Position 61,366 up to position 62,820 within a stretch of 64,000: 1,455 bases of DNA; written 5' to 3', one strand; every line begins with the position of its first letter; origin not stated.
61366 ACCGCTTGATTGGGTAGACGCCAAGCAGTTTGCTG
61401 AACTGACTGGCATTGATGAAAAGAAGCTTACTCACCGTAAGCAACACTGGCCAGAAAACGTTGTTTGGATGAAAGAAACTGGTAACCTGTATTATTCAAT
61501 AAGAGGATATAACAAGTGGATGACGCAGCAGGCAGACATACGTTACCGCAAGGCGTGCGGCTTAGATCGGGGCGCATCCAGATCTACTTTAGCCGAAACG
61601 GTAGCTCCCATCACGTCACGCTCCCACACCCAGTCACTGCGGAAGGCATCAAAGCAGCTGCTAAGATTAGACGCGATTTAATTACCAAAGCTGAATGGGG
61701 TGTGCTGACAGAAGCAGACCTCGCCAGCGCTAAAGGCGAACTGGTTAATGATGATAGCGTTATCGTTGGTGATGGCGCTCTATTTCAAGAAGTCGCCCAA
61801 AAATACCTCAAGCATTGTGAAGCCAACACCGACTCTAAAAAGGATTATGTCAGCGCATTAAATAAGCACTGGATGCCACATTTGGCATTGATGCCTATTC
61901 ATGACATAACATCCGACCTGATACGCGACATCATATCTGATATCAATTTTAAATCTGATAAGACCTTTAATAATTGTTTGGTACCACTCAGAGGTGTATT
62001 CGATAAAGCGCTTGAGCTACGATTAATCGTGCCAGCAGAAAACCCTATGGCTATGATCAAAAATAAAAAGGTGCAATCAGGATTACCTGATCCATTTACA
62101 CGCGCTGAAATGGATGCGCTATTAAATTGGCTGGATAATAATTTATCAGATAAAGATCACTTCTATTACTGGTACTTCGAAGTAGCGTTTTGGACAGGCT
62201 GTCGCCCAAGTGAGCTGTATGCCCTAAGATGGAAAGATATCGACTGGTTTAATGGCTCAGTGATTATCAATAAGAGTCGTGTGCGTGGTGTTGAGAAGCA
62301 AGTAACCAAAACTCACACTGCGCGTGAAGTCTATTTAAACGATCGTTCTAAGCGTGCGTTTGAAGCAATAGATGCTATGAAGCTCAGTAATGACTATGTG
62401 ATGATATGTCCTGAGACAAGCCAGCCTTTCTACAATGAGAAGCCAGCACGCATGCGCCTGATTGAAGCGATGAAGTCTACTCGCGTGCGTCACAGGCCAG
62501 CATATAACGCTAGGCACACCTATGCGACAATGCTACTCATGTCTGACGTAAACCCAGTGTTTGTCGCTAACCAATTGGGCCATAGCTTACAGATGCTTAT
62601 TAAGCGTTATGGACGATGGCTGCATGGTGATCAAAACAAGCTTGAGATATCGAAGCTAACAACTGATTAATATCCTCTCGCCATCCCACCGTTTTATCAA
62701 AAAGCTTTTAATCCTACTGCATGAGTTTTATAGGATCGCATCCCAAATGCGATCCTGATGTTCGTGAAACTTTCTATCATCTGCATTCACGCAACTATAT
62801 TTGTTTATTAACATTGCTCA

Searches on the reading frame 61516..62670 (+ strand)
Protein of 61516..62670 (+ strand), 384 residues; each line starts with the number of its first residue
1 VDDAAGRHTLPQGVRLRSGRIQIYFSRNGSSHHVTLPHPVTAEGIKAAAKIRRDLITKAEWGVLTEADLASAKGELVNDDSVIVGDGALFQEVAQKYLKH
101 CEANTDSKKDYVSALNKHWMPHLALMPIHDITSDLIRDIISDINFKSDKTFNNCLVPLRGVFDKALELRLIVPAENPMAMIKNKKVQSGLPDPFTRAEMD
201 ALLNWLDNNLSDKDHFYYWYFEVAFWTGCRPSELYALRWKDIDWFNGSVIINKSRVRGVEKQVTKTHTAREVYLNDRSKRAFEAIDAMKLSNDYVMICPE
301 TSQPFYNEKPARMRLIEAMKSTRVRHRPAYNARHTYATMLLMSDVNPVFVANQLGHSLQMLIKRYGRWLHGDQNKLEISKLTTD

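Call 27: search_protein_families(library=pfam, proteins=[window:61516-62670:+], max_evalue=0.001)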
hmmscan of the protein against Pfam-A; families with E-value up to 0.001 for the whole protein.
window:61516-62670:+ (384 aa): 3 families
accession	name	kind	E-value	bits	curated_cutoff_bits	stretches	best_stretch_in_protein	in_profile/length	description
PF00589.27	Phage_integrase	-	1.1e-14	55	27.1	1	195-365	4-165/172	Phage integrase family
PF12167.14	Arm-DNA-bind_2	-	0.0005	20.5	22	1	11-56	1-47/65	Arm DNA-binding domain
PF22022.2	Phage_int_M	-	0.00062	20.4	27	0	90-165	1-79/96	Phage integrase central domain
